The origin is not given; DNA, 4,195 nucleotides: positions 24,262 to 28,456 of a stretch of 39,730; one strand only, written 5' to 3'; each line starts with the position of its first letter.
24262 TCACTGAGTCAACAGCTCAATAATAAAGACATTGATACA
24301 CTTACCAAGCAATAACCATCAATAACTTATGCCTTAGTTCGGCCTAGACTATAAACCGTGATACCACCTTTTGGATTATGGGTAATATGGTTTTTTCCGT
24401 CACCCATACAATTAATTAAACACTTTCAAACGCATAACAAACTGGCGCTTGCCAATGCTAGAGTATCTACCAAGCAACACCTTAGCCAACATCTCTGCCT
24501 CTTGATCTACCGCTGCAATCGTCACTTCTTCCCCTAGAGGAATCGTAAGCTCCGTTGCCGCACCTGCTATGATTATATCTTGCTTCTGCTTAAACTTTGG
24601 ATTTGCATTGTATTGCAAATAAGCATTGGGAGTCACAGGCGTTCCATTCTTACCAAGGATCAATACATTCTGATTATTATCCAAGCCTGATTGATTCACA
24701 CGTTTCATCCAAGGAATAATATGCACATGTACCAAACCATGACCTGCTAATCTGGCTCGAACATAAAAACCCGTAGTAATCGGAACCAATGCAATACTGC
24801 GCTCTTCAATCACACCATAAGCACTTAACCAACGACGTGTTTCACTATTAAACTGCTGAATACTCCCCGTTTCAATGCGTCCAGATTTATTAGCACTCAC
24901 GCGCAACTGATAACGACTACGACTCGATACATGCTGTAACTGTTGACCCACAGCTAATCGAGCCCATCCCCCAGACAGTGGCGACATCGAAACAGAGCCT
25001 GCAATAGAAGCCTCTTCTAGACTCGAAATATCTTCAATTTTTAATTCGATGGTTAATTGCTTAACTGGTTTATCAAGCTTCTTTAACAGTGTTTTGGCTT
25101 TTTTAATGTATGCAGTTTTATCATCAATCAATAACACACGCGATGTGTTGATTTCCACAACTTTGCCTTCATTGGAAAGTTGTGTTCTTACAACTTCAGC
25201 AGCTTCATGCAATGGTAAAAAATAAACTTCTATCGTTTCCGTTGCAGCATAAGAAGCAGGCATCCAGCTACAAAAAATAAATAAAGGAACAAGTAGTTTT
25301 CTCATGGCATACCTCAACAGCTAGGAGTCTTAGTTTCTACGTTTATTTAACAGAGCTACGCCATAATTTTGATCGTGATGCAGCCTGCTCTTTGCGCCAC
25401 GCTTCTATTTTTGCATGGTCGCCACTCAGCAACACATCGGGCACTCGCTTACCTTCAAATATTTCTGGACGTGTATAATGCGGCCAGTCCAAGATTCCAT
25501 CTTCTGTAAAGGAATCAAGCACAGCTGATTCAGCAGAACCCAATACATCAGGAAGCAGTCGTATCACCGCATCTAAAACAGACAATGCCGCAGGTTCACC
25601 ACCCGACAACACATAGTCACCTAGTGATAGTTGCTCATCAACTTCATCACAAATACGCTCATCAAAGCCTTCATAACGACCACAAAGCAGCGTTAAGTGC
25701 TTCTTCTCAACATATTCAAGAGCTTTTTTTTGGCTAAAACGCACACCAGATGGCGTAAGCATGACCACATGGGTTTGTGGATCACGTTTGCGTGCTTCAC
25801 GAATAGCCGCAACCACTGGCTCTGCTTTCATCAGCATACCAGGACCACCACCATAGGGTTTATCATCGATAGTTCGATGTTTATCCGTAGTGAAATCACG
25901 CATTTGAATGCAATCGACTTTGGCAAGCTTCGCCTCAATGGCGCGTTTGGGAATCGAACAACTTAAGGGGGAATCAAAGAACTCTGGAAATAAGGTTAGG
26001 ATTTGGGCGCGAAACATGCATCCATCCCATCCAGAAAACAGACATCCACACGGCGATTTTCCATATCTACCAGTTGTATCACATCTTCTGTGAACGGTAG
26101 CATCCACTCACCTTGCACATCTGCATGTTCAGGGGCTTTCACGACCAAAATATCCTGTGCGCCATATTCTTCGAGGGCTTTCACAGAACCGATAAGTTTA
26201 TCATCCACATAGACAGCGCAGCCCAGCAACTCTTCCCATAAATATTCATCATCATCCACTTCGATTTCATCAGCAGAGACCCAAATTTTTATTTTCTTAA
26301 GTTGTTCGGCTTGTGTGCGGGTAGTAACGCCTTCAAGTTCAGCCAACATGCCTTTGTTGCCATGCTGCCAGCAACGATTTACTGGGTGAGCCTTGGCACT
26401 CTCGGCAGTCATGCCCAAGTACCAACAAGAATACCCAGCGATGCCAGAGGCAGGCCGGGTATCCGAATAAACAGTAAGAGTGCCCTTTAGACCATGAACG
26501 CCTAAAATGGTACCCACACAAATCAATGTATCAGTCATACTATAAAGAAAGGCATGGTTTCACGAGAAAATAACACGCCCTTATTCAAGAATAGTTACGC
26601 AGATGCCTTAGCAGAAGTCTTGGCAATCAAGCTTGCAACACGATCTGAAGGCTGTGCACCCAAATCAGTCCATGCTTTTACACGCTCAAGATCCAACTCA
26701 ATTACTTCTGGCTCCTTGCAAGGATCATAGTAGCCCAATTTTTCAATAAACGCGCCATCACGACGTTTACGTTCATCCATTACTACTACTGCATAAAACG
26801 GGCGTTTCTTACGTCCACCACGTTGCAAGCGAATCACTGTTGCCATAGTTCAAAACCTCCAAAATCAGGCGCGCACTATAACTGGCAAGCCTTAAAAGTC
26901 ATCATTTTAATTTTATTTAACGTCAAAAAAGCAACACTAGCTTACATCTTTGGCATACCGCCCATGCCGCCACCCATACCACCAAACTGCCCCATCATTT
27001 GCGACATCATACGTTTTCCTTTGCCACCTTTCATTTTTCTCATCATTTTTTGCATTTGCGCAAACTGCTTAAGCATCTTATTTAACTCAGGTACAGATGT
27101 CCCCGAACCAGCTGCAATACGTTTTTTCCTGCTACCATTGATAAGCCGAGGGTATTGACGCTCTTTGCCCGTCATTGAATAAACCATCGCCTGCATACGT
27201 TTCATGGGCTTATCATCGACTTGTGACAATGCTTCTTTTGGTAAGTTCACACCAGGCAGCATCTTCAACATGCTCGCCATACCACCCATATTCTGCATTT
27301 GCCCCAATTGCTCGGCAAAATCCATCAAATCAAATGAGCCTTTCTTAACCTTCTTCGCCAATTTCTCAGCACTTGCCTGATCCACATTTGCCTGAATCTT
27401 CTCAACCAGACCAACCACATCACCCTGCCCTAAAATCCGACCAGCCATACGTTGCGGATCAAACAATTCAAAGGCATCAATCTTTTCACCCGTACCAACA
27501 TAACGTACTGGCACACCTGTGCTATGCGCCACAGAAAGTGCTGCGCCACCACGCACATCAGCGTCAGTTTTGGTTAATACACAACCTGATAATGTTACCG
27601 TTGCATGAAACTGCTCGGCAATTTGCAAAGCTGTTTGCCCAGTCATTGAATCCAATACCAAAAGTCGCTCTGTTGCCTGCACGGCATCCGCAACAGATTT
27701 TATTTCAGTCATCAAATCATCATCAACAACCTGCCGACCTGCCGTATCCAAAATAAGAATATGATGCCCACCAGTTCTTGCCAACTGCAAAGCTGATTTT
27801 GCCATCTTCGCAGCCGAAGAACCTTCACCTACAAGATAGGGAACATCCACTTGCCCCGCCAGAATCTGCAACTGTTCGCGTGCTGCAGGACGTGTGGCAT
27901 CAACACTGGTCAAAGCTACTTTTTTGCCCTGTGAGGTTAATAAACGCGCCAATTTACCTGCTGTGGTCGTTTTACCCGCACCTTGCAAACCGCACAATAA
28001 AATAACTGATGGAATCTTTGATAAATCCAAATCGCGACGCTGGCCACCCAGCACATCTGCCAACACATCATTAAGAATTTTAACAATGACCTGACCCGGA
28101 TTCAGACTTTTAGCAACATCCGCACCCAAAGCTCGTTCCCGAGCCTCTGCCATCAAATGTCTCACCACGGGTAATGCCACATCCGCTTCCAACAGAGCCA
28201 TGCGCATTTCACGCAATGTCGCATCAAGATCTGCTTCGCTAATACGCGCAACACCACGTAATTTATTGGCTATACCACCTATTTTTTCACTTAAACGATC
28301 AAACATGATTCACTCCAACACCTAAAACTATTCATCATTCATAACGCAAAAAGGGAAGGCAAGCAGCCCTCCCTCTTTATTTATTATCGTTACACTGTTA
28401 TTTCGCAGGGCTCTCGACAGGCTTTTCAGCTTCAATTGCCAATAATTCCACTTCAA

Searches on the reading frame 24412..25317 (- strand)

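Call 52: search_protein_families(library=pfam, proteins=[window:24412-25317:-], max_evalue=0.00001)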
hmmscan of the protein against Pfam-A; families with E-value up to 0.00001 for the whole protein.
window:24412-25317:- (301 aa): 0 families

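Call 53: search_protein_families(library=pfam, proteins=[window:24412-25317:-], max_evalue=0.1)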
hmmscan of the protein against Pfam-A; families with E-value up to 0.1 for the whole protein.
window:24412-25317:- (301 aa): 1 family
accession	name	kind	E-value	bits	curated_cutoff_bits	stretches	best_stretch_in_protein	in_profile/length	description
PF03958.22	Secretin_N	-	0.00052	20.6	28.2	1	36-87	11-69/69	Bacterial type II/III secretion system short domain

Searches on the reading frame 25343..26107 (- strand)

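Call 52: search_protein_families(library=pfam, proteins=[window:25343-26107:-], max_evalue=0.00001)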
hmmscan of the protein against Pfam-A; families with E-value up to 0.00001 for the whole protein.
window:25343-26107:- (254 aa): 1 family
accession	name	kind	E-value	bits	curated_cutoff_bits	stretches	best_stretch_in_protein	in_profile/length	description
PF01746.26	tRNA_m1G_MT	-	1.3e-55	188.6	27.3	1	54-248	2-192/195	tRNA (Guanine-1)-methyltransferase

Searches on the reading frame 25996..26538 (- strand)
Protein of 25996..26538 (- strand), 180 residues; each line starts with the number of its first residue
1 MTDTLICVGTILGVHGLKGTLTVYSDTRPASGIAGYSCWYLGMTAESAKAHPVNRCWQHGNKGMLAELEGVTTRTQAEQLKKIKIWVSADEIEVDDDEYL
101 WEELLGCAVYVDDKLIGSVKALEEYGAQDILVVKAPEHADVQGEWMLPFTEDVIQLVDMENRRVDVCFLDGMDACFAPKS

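Call 52: search_protein_families(library=pfam, proteins=[window:25996-26538:-], max_evalue=0.00001)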
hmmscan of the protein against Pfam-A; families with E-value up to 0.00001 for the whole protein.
window:25996-26538:- (180 aa): 2 families
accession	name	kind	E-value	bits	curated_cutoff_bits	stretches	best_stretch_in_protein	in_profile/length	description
PF01782.24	RimM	-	6.1e-17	62.1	23.5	1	7-90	1-83/84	RimM N-terminal domain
PF24986.1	PRC_RimM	-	6.3e-13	48.6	27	1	101-167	1-64/69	RimM PRC barrel domain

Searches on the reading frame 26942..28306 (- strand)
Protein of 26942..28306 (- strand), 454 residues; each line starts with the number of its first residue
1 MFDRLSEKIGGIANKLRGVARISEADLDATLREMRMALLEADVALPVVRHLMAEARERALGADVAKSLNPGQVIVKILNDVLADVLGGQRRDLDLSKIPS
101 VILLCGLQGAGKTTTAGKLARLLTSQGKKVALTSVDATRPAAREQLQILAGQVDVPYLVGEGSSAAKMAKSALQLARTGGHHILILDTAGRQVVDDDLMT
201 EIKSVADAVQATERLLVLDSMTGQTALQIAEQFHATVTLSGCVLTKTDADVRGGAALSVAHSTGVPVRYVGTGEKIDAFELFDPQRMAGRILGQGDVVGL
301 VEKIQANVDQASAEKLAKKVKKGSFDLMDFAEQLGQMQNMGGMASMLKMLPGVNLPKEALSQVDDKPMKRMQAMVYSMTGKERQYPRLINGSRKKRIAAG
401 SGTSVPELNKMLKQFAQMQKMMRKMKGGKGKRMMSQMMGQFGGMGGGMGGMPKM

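Call 49: list_cluster_members(proteins=[window:26942-28306:-, window:29178-30725:-, window:37984-39576:-, window:33689-35644:-, window:32204-33313:-, window:31795-32211:-])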
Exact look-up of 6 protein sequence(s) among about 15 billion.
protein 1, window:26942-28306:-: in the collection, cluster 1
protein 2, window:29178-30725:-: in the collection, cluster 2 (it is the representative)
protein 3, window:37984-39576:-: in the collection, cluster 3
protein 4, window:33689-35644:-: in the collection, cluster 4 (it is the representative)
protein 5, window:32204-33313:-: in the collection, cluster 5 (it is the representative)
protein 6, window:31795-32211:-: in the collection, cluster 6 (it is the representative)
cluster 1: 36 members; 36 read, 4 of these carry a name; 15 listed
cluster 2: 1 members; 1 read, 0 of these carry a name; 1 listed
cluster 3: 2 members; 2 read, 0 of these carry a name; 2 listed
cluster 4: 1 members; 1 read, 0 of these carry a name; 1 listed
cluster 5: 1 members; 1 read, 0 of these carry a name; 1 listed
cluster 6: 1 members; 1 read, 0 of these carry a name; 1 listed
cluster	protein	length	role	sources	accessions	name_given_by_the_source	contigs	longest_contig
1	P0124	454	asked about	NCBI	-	-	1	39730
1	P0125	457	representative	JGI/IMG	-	-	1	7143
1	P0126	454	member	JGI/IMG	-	signal recognition particle subunit SRP54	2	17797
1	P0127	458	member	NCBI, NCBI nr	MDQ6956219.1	MAG: signal recognition particle protein [Mariprofundaceae bacterium] | signal recognition particle protein [Mariprofundaceae bacterium]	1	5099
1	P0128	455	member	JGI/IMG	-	signal recognition particle subunit SRP54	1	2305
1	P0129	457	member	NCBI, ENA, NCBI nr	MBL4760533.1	MAG: signal recognition particle protein [Mariprofundaceae bacterium] | signal recognition particle protein [Mariprofundaceae bacterium]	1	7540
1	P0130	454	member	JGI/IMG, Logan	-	-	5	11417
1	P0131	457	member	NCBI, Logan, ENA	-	-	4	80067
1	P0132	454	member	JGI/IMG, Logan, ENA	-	-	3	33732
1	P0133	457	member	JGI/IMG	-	-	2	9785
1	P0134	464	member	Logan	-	-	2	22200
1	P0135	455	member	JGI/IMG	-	-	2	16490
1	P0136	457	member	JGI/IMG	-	-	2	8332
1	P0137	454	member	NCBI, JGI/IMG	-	-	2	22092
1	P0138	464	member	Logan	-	-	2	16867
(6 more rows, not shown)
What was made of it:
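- The window is the whole contig (call 49).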
